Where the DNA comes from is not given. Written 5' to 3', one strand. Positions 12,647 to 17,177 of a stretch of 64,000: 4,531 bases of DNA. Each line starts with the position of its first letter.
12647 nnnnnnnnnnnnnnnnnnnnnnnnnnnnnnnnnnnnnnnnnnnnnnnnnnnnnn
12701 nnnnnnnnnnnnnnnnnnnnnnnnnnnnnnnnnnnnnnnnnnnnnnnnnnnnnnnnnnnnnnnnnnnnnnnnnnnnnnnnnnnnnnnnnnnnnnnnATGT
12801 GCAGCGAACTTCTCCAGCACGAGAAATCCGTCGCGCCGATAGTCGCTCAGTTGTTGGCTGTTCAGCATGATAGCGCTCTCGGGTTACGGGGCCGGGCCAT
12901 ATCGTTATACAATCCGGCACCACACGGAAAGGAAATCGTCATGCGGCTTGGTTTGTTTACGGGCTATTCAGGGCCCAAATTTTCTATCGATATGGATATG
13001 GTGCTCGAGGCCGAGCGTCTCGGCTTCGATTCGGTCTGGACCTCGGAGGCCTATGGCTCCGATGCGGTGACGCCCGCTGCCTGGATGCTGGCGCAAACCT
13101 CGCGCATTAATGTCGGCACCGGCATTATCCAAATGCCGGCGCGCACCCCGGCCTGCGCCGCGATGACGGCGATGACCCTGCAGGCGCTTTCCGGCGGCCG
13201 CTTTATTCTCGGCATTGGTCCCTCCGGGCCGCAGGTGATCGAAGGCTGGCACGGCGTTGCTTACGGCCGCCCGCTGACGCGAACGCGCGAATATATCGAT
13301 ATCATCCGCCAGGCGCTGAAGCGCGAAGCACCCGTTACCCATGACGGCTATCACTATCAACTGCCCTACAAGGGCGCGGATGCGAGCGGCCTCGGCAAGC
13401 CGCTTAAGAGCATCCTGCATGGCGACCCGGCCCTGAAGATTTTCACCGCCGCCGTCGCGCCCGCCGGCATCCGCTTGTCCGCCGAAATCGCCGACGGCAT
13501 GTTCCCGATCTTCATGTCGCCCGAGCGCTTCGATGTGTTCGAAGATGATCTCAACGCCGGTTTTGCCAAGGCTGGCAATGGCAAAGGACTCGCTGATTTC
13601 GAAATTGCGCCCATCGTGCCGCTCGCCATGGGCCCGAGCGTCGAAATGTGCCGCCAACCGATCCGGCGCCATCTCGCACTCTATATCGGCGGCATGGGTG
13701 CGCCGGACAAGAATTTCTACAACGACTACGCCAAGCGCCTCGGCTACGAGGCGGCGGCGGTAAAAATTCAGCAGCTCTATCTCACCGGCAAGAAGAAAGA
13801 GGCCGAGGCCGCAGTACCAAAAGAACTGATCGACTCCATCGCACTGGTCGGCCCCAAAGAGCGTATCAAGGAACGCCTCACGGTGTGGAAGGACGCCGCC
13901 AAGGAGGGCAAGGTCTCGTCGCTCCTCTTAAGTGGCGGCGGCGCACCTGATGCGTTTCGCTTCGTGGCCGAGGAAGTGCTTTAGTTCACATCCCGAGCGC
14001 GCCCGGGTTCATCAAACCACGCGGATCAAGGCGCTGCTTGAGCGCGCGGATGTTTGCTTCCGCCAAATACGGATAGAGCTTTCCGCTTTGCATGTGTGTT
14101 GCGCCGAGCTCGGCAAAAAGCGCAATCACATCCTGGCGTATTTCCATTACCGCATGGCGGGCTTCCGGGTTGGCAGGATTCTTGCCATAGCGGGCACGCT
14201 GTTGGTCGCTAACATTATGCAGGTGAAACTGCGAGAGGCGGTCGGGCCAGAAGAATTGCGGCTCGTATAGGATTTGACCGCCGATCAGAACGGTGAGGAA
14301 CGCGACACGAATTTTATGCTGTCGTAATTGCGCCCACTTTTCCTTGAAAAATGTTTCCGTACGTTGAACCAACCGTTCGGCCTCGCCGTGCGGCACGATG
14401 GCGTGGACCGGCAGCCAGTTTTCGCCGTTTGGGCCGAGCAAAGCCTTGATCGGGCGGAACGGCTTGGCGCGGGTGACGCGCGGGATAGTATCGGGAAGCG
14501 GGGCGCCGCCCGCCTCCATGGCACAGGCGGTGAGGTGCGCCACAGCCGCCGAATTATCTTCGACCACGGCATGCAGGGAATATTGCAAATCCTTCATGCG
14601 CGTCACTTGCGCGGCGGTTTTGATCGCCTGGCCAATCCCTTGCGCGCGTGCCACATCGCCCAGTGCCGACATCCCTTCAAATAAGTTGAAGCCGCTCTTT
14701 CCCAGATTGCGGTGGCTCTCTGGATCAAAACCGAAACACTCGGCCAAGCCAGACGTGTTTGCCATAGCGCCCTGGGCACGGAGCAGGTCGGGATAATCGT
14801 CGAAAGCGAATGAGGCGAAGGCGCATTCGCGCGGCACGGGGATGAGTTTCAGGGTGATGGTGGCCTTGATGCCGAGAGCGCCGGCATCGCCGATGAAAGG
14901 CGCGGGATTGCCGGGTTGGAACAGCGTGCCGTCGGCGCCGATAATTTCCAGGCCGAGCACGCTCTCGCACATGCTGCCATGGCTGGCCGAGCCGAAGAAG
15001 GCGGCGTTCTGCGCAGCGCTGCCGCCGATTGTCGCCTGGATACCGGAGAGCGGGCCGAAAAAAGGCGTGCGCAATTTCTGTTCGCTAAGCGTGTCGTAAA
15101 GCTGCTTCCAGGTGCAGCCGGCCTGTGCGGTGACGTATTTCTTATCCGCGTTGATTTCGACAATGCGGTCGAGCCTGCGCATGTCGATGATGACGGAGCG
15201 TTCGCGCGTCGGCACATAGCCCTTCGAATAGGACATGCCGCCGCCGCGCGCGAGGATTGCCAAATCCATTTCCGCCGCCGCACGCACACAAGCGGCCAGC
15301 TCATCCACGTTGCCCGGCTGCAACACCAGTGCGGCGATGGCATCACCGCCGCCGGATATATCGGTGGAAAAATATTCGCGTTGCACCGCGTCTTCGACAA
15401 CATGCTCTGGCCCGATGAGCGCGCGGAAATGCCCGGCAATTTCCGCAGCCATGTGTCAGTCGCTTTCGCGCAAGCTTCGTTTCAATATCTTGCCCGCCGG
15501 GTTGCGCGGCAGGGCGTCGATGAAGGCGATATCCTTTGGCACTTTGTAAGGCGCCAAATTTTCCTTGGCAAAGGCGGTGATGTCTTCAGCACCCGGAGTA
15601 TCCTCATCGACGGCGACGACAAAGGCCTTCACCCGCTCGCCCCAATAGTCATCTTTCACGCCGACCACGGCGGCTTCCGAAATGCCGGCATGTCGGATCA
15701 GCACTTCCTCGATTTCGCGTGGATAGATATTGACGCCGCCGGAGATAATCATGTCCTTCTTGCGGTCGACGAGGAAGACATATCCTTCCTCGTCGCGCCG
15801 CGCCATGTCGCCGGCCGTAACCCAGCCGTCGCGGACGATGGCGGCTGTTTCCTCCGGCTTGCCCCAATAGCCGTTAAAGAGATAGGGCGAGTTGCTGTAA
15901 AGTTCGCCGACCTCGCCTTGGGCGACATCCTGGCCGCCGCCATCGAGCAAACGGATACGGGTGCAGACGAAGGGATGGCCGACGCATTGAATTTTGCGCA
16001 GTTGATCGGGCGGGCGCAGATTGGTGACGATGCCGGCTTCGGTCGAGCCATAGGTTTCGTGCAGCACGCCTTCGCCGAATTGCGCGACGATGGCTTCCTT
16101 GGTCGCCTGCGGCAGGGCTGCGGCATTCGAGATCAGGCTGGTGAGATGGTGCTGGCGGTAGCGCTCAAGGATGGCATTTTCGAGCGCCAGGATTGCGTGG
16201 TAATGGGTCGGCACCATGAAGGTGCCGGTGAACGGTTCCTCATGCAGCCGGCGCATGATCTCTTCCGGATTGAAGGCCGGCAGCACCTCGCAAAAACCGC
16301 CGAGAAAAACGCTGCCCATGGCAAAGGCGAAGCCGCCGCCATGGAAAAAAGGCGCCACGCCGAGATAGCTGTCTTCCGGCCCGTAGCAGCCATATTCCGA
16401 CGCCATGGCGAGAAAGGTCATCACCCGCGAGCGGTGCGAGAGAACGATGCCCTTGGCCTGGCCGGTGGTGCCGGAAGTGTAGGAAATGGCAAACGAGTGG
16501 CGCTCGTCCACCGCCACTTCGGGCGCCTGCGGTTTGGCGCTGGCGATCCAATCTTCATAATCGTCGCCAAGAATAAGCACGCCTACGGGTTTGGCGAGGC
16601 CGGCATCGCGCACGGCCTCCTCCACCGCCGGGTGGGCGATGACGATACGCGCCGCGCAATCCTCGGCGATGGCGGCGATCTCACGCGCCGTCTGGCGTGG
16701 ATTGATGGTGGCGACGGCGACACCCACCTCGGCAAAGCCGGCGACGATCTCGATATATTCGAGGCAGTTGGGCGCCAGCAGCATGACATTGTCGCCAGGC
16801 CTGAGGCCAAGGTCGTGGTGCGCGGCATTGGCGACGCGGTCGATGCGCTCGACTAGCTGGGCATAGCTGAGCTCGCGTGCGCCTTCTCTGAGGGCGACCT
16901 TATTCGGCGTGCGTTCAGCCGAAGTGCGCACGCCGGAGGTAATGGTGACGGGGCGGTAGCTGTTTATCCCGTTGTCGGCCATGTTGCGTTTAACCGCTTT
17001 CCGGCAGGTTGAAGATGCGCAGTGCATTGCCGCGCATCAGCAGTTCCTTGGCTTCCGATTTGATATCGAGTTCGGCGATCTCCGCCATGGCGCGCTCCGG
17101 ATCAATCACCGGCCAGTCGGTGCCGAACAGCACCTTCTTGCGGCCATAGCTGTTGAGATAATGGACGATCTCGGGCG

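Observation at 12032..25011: Regulator-less oxidative catabolic cluster for an unknown, probably N-containing, carboxylate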

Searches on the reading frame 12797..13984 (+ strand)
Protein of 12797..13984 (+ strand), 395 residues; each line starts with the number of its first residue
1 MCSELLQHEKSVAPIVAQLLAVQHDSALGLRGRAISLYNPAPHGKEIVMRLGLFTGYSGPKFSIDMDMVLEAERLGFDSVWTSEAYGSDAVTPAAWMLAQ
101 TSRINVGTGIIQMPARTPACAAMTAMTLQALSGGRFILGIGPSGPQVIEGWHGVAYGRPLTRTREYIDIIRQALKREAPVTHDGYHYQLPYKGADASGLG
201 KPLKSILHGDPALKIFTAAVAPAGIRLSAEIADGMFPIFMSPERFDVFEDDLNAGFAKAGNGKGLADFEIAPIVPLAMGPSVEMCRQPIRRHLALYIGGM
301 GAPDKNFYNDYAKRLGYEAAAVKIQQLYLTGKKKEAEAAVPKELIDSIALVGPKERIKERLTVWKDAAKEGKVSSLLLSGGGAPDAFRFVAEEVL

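Call 3: search_protein_families(library=pfam, proteins=[window:12797-13984:+])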
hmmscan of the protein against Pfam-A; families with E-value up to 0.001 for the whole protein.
window:12797-13984:+ (395 aa): 1 family
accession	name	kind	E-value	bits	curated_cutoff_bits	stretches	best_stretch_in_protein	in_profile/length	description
PF00296.26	Bac_luciferase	-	8.3e-69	232.8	27.9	1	66-367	26-310/314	Luciferase-like monooxygenase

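Call 5: search_protein_families(library=ncbifam, proteins=[window:12797-13984:+], max_evalue=0.00001)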
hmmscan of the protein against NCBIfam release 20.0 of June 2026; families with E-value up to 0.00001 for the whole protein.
window:12797-13984:+ (395 aa): 19 families
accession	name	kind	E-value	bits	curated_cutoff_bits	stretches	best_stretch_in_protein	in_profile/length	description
TIGR03559.1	F420_Rv3520c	subfamily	3.9e-117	390.9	335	1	50-368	1-318/325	LLM class F420-dependent oxidoreductase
TIGR04024.1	F420_NP1902A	hypoth_equivalog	2.1e-58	197.6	345.4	1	67-366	19-301/330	TIGR04024 family LLM class F420-dependent oxidoreductase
TIGR03841.1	F420_Rv3093c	subfamily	7e-35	120.9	213.65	1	66-368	13-288/298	LLM class F420-dependent oxidoreductase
TIGR03564.1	F420_MSMEG_4879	subfamily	3.4e-33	115.4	234.25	1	69-296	5-218/265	TIGR03564 family F420-dependent LLM class oxidoreductase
TIGR03617.1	F420_MSMEG_2256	subfamily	8.4e-27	93.9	278.15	1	71-362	3-286/318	TIGR03617 family F420-dependent LLM class oxidoreductase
NF002619.0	PRK02271.1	equivalog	5e-25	88.5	276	1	68-366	19-297/329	5,10-methylenetetrahydromethanopterin reductase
TIGR03555.1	F420_mer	equivalog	2.3e-23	83.1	348.7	1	69-362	18-292/325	5,10-methylenetetrahydromethanopterin reductase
TIGR03620.1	F420_MSMEG_4141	subfamily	2.7e-21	76.2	219.8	1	52-244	5-160/280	TIGR03620 family F420-dependent LLM class oxidoreductase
TIGR03857.1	F420_MSMEG_2249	hypoth_equivalog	8.4e-19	68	218.4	1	66-244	17-184/329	TIGR03857 family LLM class F420-dependent oxidoreductase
TIGR03619.1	F420_Rv2161c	subfamily_domain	6.3e-14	52.1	166.9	1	97-262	53-208/247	TIGR03619 family F420-dependent LLM class oxidoreductase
TIGR03560.1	F420_Rv1855c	subfamily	2.1e-12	47.3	231.4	1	72-191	22-155/227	TIGR03560 family F420-dependent LLM class oxidoreductase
TIGR03854.1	F420_MSMEG_3544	hypoth_equivalog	2.2e-12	46.9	295.6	1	68-260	18-202/290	TIGR03854 family LLM class F420-dependent oxidoreductase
TIGR03571.1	lucif_BA3436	subfamily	4.8e-12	45.8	303.9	1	60-182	28-161/304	TIGR03571 family LLM class oxidoreductase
TIGR04027.1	LLM_KPN_01858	hypoth_equivalog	1.5e-10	40.5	412.9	1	61-177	18-141/326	putative FMN-dependent luciferase-like monooxygenase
TIGR03842.1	F420_CPS_4043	hypoth_equivalog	4e-10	39.3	295.45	1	66-362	16-295/329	TIGR03842 family LLM class F420-dependent oxidoreductase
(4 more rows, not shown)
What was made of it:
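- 12941..13984 (+): NEIGHBOUR, not part of the operon: an LLM oxidoreductase of the Rv3520c subfamily. It converges on the flavoprotein gene with a 1-nt gap. TIGR03559 at 391 bits, above the 335-bit cut-off (call 5).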

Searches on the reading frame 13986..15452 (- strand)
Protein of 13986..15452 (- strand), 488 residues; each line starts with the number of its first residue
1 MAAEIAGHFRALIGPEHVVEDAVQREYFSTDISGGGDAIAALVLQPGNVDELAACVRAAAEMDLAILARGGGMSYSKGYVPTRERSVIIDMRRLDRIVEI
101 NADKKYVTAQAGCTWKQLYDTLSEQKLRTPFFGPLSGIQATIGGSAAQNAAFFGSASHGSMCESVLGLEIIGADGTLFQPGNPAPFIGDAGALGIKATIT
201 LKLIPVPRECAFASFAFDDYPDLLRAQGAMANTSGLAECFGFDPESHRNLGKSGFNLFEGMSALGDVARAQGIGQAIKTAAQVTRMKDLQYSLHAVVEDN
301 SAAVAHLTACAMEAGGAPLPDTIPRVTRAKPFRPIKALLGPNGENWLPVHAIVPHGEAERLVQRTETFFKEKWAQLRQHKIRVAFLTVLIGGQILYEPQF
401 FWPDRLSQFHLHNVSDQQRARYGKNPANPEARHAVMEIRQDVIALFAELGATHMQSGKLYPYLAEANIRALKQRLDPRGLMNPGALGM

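Call 3: search_protein_families(library=pfam, proteins=[window:13986-15452:-])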
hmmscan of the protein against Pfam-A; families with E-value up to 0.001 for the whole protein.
window:13986-15452:- (488 aa): 1 family
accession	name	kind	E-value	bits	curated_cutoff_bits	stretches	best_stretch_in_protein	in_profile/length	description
PF01565.28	FAD_binding_4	-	5.7e-35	120.5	26.4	1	41-178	2-136/139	FAD binding domain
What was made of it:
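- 13986..15452 (-): FAD_binding_4 (GlcD/VAO superfamily) flavoprotein; last gene of the operon. PF01565 at 120 bits in the N-terminal half only (call 3).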

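Call 5: search_protein_families(library=ncbifam, proteins=[window:13986-15452:-], max_evalue=0.00001)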
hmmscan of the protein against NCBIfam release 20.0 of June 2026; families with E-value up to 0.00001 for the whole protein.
window:13986-15452:- (488 aa): 10 families
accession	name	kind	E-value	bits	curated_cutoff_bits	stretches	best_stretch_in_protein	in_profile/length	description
TIGR00387.1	glcD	equivalog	3.1e-23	82.3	567.9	1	43-219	1-186/413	glycolate oxidase subunit GlcD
NF008439.0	PRK11282.1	equivalog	1e-16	60.8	284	1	49-216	8-183/358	glycolate oxidase subunit GlcE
NF008408.0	PRK11230.1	equivalog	3.5e-14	52.1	897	1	40-226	56-250/499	glycolate oxidase subunit GlcD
NF053785.1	DcplphribOxDprE1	equivalog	2.4e-13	50.1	500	1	38-178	13-148/449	decaprenylphosphoryl-beta-D-ribose oxidase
NF049975.1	2HglutDHaseYdiJ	equivalog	1.5e-12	46.2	1350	1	40-179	52-191/1018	D-2-hydroxyglutarate dehydrogenase YdiJ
TIGR01678.1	FAD_lactone_ox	subfamily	3.2e-10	39.5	396.8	1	39-205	14-180/438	sugar 1,4-lactone oxidase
NF008387.0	PRK11183.1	equivalog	1.4e-08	33.8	391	1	4-126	10-134/570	D-lactate dehydrogenase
TIGR01676.1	GLDHase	equivalog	4.4e-08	32.4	458.25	1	31-177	53-194/541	L-galactonolactone dehydrogenase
TIGR01679.1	bact_FAD_ox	subfamily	5.2e-08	32.2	292.25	1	33-203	5-172/419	FAD-linked oxidoreductase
NF010480.0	PRK13905.1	equivalog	2.2e-06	26.7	259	1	35-176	31-160/303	UDP-N-acetylmuramate dehydrogenase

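Call 15: search_solved_structures(query=window:13986-15452:-, max_evalue=0.00001)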
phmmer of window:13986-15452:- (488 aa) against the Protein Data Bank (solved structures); distinct sequences matched with E-value up to 0.00001: 50.
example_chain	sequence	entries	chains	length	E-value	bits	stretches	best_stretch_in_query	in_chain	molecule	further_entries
3pm9_A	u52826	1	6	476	1.6e-23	86.4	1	3-229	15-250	Putative oxidoreductase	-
9qgz_A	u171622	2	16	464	1.1e-15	60.6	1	10-231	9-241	Glycolate oxidase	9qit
8jdb_A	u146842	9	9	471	4.7e-15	58.5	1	8-219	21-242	Probable D-lactate dehydrogenase, mitochondrial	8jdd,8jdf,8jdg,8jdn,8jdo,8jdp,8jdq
8jdc_A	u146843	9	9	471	4.8e-15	58.4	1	8-219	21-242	Probable D-lactate dehydrogenase, mitochondrial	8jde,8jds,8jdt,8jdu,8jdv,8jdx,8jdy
6lpn_A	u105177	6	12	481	5.6e-14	54.9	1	40-225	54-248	D-2-hydroxyglutarate dehydrogenase, mitochondrial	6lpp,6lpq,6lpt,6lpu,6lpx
9h40_A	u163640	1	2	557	1.1e-10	44.1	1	23-182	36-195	p-cresol methylhydroxylase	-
7pbg_A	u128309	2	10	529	9.5e-10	41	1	6-181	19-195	FAD-binding oxidoreductase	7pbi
8s7r_A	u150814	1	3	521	1e-09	40.9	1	43-181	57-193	Oxidoreductase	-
8s7t_A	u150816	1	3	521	1e-09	40.9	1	43-181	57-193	Oxidoreductase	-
8s7s_A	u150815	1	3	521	1.3e-09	40.6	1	43-181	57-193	Oxidoreductase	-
8s7p_A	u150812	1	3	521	1.9e-09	40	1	43-181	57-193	Oxidoreductase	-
8s7q_A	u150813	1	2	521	2.6e-09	39.5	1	43-181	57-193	Oxidoreductase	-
8s7n_A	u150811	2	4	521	2.6e-09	39.5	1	43-181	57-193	Oxidoreductase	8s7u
8s7w_A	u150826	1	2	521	2.6e-09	39.5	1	43-181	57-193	Oxidoreductase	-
1wve_A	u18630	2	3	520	4.3e-09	38.8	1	8-181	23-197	4-cresol dehydrogenase [hydroxylating] flavoprotein subunit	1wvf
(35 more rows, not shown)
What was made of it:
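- The flavoprotein has PCMH/VAO-type matches (call 15).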

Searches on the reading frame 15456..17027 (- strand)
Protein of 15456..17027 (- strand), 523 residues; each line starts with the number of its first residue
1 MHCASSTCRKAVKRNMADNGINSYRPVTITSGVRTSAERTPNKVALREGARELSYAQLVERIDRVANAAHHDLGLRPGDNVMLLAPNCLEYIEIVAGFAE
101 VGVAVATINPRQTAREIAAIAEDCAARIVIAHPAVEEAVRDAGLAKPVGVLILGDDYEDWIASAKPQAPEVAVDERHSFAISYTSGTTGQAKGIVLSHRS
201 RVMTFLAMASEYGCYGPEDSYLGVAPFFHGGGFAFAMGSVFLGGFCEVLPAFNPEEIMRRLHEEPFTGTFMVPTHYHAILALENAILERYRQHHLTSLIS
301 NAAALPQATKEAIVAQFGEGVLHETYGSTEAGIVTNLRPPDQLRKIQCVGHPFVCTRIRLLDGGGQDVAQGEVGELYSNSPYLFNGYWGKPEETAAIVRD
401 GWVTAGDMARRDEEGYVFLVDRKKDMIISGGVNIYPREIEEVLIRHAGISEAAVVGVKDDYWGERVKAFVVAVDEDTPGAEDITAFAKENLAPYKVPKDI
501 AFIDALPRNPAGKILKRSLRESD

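Call 3: search_protein_families(library=pfam, proteins=[window:15456-17027:-])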
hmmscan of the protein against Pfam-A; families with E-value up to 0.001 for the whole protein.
window:15456-17027:- (523 aa): 2 families
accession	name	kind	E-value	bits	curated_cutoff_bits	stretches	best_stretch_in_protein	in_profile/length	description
PF00501.34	AMP-binding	-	1.7e-75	254.7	29.9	1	34-388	2-384/384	AMP-binding enzyme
PF13193.12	AMP-binding_C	-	9.1e-21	75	24.5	1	438-513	1-76/76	AMP-binding enzyme C-terminal domain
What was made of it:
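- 15456..16982 (-): ACS: an ANL-family acyl-CoA synthetase of 508 aa; its start codon follows the AH2 stop codon by 7 nt. PF00501 plus PF13193 (call 3).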

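Call 5: search_protein_families(library=ncbifam, proteins=[window:15456-17027:-], max_evalue=0.00001)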
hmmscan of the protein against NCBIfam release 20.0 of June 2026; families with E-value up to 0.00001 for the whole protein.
window:15456-17027:- (523 aa): 106 families (the best 25 are shown)
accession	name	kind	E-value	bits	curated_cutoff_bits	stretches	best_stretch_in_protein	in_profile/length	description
NF004837.0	PRK06187.1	subfamily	4.9e-124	414.5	476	1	24-522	5-521/531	long-chain-fatty-acid--CoA ligase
NF006182.0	PRK08316.1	subfamily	1.2e-109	367.1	663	1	22-521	6-515/523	fatty acyl-CoA synthetase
NF009071.0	PRK12406.1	subfamily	8.7e-95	318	701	2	156-521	136-500/510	acyl-CoA synthetase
NF005857.1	PRK07786.1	exception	2.8e-94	316.5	733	1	39-521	21-510/513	fatty-acid--CoA ligase FadD5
NF005307.0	PRK06839.1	equivalog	3.2e-88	296.6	748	1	33-520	8-490/496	o-succinylbenzoate--CoA ligase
NF004114.0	PRK05605.1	equivalog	9.2e-87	291.7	766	2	170-521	215-567/575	long-chain-fatty-acid--CoA ligase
NF006181.0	PRK08314.1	subfamily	8.2e-86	288.4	705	2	168-522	196-553/563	long-chain-fatty-acid--CoA ligase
NF005801.1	PRK07656.1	equivalog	8.4e-84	282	657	1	28-520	2-500/500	FadD3 family acyl-CoA ligase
NF052269.1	Staph_lig_FadD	equivalog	8.4e-84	281.7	650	1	34-520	7-490/499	long-chain-fatty-acid--CoA ligase FadD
NF002966.0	PRK03640.1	equivalog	1.6e-83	280.9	556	1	35-521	10-478/483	o-succinylbenzoate--CoA ligase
NF005797.0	PRK07638.1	equivalog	8.4e-83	278.5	518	1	28-520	2-476/487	acyl-CoA synthetase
NF005702.0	PRK07514.1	subfamily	2.4e-82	276.9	558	1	36-522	12-499/506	malonyl-CoA synthase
NF006572.0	PRK09088.1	equivalog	1.8e-81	274.3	696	1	33-521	7-485/491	acyl-CoA synthetase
NF004797.0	PRK06145.1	equivalog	6.5e-79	265.6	850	1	30-521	5-493/499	acyl-CoA synthetase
NF009233.0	PRK12583.1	subfamily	1e-78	265.1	832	2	166-521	191-548/558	fatty acid CoA ligase family protein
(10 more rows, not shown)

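Call 24: search_solved_structures(query=window:15456-17027:-, max_evalue=1e-60)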
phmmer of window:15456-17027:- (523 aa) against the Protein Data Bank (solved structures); distinct sequences matched with E-value up to 1e-60: 14.
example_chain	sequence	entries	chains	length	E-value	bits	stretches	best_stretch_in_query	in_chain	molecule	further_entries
8r2q_A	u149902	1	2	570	1.7e-77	264.2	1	37-520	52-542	Probable fatty-acid-CoA ligase FadD5 (Fatty-acid-CoA synthetase) (Fatty-acid-CoA synthase)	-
8wev_A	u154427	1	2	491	1.1e-70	241.7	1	37-520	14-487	Feruloyl-CoA Synthetase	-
8weu_A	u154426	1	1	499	1.2e-70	241.6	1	37-520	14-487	Fatty-acyl-CoA synthase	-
4gxq_A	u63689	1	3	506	3.8e-67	230.1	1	40-522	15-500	Malonyl CoA synthetase, Benzoate-CoA ligase Chimeric protein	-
4gxr_A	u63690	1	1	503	2.2e-64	221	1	40-522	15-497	Malonyl CoA synthetase, Benzoate-CoA ligase Chimeric protein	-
3r44_A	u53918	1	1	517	4.2e-63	216.7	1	52-521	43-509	fatty acyl CoA synthetase FADD13 (FATTY-ACYL-CoA SYNTHETASE)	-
4fuq_A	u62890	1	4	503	9.8e-63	215.5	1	40-522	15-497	Malonyl CoA synthetase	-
8ivi_A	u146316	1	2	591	2.9e-62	214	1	38-520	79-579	Medium/long-chain-fatty-acid--CoA ligase FadD8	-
4fut_A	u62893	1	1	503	7.2e-62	212.7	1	40-522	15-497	Malonyl CoA synthetase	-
3cw8_X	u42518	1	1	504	7.9e-62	212.5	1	28-519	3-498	4-chlorobenzoyl CoA ligase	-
2qvz_X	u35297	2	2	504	2.1e-61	211.2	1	28-519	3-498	4-Chlorobenzoate CoA Ligase/Synthetase | 4-Chlorobenzoate CoA Ligase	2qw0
1t5d_X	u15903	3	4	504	2.6e-61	210.8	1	28-519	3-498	4-chlorobenzoyl CoA ligase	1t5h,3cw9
3dlp_X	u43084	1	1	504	2.7e-61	210.8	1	28-519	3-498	4-Chlorobenzoate CoA Ligase/Synthetase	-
2qvx_X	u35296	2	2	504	3.8e-61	210.3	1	28-519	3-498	4-Chlorobenzoate CoA Ligase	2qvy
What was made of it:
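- ACS resembles feruloyl-, 4-chlorobenzoyl- and benzoate-type ligases about as well as it resembles fatty-acid ligases (call 24).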
